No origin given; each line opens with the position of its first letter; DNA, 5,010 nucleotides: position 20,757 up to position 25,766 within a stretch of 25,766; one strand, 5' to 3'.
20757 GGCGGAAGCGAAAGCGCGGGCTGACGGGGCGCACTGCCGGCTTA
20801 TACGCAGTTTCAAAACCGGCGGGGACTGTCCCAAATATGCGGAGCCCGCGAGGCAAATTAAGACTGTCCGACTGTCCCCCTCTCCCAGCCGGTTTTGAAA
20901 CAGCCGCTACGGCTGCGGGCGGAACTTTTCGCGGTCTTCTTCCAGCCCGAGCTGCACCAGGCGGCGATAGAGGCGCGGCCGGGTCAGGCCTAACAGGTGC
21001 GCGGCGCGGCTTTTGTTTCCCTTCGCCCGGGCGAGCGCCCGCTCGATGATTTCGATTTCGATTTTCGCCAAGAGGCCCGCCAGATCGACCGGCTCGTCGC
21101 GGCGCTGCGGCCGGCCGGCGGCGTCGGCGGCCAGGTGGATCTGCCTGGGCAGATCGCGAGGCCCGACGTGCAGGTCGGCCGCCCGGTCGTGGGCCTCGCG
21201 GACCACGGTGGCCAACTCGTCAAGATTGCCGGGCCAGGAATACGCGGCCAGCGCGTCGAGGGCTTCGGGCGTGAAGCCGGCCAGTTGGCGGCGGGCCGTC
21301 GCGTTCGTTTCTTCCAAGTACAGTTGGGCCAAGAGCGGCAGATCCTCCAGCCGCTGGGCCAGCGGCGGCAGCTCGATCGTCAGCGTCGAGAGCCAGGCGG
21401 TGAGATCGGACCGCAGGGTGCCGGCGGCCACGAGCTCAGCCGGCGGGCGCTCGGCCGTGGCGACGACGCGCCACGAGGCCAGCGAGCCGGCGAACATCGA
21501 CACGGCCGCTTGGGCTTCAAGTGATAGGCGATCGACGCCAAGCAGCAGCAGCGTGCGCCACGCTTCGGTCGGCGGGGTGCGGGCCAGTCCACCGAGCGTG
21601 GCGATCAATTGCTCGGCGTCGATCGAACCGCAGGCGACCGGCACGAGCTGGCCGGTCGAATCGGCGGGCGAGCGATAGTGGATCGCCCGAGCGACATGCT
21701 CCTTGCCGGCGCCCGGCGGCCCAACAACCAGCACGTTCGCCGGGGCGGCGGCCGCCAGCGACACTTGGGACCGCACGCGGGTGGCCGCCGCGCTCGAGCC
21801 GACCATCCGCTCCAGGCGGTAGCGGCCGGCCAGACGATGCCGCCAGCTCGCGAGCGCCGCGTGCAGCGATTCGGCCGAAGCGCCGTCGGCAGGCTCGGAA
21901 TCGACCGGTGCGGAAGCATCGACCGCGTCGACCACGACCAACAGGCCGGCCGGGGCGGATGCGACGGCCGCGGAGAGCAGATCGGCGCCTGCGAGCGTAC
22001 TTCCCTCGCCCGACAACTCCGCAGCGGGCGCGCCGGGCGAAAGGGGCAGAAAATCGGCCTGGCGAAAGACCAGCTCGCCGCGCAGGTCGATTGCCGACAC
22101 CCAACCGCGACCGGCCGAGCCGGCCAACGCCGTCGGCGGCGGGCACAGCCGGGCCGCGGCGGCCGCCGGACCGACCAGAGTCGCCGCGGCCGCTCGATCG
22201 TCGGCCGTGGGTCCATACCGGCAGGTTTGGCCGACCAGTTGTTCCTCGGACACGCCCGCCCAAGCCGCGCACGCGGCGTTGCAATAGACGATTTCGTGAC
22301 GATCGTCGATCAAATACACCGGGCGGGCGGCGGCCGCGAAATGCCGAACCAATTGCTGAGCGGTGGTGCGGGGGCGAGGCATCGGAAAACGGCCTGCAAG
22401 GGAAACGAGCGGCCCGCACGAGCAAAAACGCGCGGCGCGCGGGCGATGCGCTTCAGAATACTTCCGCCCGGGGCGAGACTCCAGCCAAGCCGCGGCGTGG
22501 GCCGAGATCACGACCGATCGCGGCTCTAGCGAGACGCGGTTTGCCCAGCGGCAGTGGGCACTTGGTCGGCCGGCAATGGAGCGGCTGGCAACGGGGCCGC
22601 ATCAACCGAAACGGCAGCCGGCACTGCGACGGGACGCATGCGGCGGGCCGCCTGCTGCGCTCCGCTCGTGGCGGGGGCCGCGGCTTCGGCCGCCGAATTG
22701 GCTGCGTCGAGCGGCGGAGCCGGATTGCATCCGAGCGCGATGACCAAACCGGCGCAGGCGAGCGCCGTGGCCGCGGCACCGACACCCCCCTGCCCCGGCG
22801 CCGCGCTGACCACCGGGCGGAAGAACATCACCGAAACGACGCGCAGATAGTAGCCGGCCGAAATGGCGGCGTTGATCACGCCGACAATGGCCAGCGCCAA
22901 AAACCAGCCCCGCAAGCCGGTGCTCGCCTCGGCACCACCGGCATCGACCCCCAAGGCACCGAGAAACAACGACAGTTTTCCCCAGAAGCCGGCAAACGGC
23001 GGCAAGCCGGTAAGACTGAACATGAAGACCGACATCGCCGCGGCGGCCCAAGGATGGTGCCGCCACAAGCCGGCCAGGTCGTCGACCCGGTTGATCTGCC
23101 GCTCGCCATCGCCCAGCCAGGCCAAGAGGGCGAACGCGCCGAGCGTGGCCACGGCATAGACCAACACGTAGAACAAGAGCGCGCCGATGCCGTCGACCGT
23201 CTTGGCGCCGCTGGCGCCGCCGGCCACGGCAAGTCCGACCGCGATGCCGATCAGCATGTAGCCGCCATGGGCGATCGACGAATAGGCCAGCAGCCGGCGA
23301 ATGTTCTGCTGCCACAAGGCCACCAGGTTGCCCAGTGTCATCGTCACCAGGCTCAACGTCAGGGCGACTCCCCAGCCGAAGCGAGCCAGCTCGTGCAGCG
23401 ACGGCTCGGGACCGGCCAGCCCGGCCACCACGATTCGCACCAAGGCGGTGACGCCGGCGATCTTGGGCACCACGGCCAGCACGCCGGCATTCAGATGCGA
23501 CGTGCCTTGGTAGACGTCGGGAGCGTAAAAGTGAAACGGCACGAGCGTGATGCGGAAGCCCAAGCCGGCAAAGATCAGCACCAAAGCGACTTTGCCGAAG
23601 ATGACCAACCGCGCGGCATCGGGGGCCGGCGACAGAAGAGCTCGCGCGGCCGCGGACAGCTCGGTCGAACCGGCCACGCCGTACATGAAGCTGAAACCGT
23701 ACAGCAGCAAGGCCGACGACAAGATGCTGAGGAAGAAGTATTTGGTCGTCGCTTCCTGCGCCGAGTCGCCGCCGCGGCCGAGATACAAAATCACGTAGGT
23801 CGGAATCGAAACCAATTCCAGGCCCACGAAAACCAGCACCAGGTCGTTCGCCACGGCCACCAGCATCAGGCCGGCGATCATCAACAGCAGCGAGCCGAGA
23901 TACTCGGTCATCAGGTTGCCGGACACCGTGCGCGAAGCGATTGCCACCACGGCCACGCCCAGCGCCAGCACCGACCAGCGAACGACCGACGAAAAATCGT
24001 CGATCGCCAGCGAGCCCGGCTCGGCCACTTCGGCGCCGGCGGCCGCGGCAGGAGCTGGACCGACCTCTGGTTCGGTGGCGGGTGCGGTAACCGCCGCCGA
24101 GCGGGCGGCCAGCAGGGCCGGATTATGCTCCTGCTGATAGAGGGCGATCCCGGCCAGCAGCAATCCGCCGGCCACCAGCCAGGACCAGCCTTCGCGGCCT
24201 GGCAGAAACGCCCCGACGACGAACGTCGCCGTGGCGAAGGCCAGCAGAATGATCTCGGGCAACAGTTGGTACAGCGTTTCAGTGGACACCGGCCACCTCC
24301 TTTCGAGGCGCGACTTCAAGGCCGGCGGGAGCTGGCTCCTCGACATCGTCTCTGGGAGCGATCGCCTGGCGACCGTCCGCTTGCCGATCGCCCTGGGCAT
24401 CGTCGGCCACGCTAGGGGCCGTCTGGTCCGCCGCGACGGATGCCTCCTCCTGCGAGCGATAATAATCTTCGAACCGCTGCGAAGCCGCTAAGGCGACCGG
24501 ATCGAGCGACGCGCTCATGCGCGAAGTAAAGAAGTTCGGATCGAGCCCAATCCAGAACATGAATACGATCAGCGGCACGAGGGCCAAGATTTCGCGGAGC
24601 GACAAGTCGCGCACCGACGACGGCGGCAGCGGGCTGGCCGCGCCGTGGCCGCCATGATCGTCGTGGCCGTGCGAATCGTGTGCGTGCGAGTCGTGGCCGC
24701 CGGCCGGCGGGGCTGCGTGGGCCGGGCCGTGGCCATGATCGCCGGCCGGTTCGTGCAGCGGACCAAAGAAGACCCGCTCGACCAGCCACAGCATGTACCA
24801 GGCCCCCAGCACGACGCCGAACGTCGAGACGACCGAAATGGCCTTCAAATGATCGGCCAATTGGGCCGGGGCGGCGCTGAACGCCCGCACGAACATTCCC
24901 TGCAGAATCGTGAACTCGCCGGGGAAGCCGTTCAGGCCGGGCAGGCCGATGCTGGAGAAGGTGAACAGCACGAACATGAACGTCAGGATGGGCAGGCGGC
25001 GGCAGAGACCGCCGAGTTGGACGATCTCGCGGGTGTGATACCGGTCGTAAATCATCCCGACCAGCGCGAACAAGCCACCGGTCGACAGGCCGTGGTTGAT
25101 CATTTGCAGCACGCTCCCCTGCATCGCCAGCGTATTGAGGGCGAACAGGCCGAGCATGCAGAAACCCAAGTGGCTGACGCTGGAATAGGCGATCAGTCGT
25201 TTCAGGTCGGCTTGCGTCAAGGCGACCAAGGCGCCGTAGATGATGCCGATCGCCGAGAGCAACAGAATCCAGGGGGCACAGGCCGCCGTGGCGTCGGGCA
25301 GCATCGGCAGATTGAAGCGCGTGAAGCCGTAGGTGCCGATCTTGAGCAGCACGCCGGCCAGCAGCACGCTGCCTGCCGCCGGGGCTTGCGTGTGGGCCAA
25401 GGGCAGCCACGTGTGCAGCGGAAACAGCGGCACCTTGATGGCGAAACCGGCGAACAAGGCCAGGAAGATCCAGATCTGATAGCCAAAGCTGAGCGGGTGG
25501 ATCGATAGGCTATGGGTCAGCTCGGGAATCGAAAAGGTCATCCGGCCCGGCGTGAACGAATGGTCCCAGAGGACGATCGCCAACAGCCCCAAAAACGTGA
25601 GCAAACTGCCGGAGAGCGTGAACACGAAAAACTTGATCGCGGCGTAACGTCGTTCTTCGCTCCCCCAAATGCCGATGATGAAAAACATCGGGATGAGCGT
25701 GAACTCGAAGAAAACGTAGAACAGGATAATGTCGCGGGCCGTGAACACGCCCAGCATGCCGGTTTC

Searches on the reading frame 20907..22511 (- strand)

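Call 18: search_protein_families(library=pfam, proteins=[window:20907-22511:-], max_evalue=0.001)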
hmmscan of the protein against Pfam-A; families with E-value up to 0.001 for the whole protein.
window:20907-22511:- (534 aa): 6 families
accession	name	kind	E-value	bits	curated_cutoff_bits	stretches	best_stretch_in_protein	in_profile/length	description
PF25601.1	AAA_lid_14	-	9.5e-15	54.6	27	1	386-465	2-81/87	AAA+ ATPase lid domain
PF14532.12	Sigma54_activ_2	-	2.7e-13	50.8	25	1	237-384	1-138/138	Sigma-54 interaction domain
PF00158.32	Sigma54_activat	-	4.1e-13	49.8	20.2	1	236-311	1-75/168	Sigma-54 interaction domain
PF02954.25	HTH_8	-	1.7e-11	44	22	1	481-518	2-39/42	Bacterial regulatory protein, Fis family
PF13191.12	AAA_16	-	8.3e-06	26.8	32.6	1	246-354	12-104/167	AAA ATPase domain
PF00989.32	PAS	-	0.00074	19.9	22.6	0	56-96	5-45/113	PAS fold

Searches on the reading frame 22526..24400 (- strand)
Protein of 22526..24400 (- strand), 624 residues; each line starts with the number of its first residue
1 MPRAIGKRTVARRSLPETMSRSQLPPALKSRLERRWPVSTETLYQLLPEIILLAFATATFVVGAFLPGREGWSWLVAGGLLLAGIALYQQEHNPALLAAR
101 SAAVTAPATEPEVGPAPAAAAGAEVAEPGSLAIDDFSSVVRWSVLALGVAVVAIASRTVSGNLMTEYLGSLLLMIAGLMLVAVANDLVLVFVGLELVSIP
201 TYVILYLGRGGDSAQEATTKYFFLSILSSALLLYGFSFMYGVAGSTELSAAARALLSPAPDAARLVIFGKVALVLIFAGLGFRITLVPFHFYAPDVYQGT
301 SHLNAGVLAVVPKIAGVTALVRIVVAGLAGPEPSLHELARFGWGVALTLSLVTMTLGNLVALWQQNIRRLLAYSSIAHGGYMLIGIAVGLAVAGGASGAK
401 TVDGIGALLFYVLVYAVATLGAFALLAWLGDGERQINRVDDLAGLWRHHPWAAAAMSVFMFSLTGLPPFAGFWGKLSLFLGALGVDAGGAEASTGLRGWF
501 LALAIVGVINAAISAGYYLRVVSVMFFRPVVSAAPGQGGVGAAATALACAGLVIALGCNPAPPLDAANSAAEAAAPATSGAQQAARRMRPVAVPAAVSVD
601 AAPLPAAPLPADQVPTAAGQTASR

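Call 18: search_protein_families(library=pfam, proteins=[window:22526-24400:-], max_evalue=0.001)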
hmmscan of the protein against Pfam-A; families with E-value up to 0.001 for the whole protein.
window:22526-24400:- (624 aa): 1 family
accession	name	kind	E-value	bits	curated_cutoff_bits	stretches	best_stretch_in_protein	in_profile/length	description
PF00361.26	Proton_antipo_M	-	4.3e-53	180.8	21.5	1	184-485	1-278/294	NADH:quinone oxidoreductase/Mrp antiporter, TM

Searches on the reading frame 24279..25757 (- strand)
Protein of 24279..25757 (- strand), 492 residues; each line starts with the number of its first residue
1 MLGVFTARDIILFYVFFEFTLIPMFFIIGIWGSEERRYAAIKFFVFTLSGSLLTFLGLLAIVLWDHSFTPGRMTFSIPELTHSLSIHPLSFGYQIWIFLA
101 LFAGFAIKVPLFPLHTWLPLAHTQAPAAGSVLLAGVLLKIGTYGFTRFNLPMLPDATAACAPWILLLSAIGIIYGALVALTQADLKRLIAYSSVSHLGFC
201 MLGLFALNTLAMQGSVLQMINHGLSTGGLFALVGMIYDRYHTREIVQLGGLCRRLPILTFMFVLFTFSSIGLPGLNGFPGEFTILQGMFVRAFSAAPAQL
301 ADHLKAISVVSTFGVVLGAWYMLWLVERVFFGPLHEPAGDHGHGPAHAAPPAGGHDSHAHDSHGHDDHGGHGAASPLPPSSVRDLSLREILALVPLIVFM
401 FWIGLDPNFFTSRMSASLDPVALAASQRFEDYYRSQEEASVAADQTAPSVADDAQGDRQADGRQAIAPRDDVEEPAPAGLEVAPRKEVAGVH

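Call 18: search_protein_families(library=pfam, proteins=[window:24279-25757:-], max_evalue=0.001)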
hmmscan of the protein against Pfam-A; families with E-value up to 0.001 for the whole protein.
window:24279-25757:- (492 aa): 1 family
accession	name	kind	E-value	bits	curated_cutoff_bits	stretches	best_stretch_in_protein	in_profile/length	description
PF00361.26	Proton_antipo_M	-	1.2e-71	241.8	21.5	1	7-289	1-276/294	NADH:quinone oxidoreductase/Mrp antiporter, TM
